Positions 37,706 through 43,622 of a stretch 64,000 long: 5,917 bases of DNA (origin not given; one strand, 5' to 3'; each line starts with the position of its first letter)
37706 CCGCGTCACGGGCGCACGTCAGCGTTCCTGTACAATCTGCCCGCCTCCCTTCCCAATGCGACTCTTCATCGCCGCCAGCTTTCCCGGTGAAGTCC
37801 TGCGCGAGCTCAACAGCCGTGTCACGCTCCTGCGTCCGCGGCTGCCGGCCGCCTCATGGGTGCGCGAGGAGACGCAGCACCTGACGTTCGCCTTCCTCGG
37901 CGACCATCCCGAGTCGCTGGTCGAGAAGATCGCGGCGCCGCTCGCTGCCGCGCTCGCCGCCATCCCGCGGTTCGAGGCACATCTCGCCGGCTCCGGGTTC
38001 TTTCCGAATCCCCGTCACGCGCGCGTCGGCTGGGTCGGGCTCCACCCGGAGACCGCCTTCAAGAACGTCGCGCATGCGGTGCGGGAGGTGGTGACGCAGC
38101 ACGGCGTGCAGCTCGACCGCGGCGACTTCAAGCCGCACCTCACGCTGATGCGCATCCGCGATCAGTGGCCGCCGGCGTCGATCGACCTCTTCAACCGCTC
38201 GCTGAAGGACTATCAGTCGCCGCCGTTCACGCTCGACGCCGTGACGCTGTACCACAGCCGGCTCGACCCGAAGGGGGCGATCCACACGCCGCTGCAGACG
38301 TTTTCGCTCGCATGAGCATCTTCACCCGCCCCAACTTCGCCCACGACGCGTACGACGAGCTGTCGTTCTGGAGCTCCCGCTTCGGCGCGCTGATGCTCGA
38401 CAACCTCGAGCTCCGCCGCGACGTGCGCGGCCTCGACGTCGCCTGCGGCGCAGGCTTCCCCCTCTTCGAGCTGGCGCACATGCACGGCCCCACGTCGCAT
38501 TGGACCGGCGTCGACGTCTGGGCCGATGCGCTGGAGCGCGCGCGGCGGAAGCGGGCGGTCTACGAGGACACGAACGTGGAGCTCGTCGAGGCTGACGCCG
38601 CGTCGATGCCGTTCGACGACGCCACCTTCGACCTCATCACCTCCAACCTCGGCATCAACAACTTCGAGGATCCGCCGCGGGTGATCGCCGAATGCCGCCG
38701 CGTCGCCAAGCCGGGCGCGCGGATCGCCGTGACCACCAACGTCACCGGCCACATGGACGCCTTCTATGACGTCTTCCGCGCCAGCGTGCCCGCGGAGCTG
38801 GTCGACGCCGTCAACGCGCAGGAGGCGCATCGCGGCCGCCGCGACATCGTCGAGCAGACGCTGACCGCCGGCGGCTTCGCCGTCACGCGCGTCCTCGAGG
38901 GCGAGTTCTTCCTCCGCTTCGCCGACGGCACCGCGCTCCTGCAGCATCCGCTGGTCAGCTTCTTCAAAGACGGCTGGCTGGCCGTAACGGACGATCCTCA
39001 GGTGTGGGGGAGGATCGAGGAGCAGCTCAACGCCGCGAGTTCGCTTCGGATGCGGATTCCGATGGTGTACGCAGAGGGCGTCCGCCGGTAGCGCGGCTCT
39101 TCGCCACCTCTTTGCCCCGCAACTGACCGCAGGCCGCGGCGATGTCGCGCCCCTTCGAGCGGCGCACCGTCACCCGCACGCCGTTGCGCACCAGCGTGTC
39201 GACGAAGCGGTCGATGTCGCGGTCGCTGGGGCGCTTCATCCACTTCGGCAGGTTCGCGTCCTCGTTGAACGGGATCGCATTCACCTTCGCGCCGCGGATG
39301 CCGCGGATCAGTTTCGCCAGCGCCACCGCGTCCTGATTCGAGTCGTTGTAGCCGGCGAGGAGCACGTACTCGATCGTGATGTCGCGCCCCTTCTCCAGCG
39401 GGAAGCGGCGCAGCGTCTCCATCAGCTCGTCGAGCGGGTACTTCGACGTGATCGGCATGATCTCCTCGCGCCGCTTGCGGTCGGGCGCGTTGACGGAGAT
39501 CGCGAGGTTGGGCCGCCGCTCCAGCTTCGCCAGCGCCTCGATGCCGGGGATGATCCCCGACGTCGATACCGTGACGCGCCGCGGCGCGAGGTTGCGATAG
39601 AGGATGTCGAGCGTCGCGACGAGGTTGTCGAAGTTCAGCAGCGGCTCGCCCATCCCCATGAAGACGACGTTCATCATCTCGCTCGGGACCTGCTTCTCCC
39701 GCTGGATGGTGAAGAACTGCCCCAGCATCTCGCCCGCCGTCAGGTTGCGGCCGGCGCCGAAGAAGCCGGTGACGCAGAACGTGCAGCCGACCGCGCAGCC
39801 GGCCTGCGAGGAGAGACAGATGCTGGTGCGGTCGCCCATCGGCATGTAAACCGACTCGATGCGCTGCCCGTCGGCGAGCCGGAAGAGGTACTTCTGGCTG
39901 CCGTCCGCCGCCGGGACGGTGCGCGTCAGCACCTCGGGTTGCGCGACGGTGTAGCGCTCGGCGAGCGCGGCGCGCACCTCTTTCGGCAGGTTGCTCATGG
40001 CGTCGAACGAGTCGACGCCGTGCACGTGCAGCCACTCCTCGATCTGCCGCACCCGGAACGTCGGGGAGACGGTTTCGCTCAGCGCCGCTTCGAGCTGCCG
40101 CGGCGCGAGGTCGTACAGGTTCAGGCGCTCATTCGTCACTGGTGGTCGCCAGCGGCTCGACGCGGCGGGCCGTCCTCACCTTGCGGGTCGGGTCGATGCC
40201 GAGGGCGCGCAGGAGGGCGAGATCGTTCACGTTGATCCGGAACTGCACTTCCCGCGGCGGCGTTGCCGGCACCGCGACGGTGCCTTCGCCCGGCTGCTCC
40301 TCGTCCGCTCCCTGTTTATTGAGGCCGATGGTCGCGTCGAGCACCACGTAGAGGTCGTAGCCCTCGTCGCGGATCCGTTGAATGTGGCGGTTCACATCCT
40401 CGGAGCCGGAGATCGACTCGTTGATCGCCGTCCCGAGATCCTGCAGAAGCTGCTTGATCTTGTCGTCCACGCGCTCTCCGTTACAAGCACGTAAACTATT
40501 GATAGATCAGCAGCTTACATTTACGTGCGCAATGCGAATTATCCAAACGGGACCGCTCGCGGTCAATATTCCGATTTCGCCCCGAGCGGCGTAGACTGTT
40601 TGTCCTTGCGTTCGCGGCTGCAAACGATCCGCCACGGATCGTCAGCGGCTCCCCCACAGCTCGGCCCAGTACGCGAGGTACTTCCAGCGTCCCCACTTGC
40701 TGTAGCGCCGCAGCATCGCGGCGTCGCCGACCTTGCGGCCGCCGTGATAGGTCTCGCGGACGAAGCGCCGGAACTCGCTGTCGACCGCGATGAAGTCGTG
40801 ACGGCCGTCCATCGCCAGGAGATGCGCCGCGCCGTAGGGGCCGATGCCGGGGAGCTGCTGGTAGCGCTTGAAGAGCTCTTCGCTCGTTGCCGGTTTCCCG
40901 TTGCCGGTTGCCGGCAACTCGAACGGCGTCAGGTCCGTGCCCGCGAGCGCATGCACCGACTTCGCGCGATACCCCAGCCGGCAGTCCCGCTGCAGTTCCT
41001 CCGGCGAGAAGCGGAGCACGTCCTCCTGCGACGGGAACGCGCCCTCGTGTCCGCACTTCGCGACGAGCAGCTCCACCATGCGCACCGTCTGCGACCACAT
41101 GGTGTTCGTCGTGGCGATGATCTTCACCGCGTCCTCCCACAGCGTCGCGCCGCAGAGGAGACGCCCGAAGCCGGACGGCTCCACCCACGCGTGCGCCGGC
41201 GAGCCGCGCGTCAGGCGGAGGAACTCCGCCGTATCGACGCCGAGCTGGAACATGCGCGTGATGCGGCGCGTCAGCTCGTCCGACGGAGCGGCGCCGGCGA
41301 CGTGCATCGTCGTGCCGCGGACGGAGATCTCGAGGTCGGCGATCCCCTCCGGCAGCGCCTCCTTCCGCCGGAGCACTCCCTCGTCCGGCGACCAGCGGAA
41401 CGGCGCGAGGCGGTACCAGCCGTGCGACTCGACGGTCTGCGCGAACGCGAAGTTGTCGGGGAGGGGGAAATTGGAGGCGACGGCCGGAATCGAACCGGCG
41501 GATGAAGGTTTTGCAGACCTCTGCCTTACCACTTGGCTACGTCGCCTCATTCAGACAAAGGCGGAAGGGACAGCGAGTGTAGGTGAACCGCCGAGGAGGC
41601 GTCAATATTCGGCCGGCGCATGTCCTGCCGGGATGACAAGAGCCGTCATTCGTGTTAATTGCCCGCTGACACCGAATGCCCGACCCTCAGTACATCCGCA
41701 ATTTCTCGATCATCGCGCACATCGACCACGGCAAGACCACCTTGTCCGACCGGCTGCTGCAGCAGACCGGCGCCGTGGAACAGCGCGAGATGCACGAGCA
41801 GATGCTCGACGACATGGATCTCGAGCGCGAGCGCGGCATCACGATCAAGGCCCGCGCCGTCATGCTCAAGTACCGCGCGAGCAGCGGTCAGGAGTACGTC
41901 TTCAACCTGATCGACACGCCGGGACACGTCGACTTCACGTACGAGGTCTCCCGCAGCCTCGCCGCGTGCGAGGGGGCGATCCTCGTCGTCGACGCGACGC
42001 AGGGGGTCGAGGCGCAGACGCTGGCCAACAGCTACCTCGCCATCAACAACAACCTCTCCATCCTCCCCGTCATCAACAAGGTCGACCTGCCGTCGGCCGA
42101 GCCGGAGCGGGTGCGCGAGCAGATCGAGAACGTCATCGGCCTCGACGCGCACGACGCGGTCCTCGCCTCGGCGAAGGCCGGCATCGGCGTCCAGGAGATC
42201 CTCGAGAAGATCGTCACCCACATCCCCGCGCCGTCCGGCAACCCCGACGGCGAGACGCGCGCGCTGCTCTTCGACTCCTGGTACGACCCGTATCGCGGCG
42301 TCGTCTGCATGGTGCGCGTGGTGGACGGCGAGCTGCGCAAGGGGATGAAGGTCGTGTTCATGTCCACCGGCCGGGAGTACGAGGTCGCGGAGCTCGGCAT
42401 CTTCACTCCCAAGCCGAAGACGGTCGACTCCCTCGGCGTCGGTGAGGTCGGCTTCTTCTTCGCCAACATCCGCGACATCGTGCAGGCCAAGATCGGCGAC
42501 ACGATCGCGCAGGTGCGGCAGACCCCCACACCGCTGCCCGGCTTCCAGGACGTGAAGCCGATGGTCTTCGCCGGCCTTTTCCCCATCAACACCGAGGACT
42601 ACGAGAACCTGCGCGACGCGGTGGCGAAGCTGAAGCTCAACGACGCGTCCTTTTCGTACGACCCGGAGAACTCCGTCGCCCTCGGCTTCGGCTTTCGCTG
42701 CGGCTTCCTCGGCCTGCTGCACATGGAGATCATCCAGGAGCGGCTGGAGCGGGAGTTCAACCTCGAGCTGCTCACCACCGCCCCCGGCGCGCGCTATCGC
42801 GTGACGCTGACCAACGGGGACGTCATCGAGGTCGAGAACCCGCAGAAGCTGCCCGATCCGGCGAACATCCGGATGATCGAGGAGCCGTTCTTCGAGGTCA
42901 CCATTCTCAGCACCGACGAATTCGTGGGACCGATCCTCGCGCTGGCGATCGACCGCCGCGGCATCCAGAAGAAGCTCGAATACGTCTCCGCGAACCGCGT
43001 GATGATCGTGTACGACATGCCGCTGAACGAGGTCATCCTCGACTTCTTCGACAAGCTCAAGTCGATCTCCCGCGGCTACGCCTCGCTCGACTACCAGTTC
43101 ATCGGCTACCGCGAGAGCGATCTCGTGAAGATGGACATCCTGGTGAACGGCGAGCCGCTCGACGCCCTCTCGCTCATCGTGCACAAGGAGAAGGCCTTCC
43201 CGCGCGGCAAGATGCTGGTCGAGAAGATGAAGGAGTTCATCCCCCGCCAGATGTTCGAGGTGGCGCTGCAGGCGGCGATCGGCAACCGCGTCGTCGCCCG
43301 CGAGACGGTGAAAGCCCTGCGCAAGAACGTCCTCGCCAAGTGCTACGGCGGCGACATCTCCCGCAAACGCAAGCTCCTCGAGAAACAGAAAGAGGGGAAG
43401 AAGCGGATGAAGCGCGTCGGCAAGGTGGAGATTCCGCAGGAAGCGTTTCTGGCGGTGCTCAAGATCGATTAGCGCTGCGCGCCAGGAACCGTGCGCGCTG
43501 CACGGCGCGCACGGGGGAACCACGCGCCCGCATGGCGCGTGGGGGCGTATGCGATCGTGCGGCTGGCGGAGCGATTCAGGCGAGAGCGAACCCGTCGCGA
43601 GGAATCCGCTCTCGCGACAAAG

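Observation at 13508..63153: Recurring class of intergenic hairpins whose arms are short tandem repeats, with a different unit at every locus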

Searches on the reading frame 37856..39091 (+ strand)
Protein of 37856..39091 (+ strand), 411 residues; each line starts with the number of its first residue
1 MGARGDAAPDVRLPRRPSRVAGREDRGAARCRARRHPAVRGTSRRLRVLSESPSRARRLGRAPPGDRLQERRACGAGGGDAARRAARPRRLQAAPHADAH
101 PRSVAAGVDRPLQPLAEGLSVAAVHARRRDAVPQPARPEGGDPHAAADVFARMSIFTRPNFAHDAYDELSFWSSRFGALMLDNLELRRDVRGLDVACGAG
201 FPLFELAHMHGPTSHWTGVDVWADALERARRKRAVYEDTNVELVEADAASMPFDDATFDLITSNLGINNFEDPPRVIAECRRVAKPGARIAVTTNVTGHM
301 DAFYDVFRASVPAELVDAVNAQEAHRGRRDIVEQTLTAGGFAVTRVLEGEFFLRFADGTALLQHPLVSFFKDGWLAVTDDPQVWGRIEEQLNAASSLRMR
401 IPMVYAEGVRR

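Call 24: search_protein_families(library=pfam, proteins=[window:37856-39091:+])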
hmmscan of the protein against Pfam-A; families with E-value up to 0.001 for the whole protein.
window:37856-39091:+ (411 aa): 8 families
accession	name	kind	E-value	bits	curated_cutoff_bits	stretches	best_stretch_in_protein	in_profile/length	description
PF08241.18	Methyltransf_11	-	3e-21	76.3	21.2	1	193-291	1-94/95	Methyltransferase domain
PF13847.12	Methyltransf_31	-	2.3e-20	73.2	27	1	189-296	4-113/145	Methyltransferase domain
PF13649.12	Methyltransf_25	-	6.2e-20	72.1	27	1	193-287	2-96/97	Methyltransferase domain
PF01209.24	Ubie_methyltran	-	1.9e-17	63.8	20.1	1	187-294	46-153/233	ubiE/COQ5 methyltransferase family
PF08242.18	Methyltransf_12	-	6.1e-14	53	30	1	193-290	1-98/98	Methyltransferase domain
PF13489.12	Methyltransf_23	-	1.8e-08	34.7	27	1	185-294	19-118/164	Methyltransferase domain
PF05175.20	MTS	-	1.2e-05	25.5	23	1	178-264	21-105/170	Methyltransferase small domain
PF01135.25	PCMT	-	0.00068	19.9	20.3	1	177-262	62-147/210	Protein-L-isoaspartate(D-aspartate) O-methyltransferase (PCMT)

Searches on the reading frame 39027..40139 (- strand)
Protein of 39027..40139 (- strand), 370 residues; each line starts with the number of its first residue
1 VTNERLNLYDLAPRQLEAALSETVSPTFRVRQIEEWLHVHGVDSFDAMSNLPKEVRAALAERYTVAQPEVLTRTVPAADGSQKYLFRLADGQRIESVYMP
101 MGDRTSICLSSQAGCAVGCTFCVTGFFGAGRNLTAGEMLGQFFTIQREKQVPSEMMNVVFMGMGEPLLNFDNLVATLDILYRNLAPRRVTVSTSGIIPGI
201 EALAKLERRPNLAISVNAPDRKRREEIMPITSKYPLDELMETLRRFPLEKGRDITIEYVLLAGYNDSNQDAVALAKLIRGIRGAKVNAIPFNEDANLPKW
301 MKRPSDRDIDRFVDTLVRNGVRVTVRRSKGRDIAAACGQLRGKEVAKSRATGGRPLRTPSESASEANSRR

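Call 24: search_protein_families(library=pfam, proteins=[window:39027-40139:-])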
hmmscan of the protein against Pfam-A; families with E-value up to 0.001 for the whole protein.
window:39027-40139:- (370 aa): 2 families
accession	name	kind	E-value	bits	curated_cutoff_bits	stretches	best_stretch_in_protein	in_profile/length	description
PF04055.27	Radical_SAM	-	4.2e-15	56.7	29.5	1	111-271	3-162/166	Radical SAM superfamily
PF21016.3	RlmN_N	-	7.4e-13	48.5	24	1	7-64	2-59/60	Ribosomal RNA large subunit methyltransferase N-terminal domain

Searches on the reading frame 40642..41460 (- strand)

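Call 24: search_protein_families(library=pfam, proteins=[window:40642-41460:-])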
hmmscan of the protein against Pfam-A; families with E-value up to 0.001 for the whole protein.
window:40642-41460:- (272 aa): 1 family
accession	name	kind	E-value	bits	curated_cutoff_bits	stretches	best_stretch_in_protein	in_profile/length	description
PF00730.31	HhH-GPD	-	2.4e-07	31.5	26.2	1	112-243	1-92/108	HhH-GPD superfamily base excision DNA repair protein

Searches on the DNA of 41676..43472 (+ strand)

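Call 80: search_rna_families(source=L078, start=5600, end=6200, threshold=evalue, max_evalue=0.01)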
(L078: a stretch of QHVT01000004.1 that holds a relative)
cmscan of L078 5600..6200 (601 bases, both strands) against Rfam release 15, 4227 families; matches with E-value up to 0.01: 0.
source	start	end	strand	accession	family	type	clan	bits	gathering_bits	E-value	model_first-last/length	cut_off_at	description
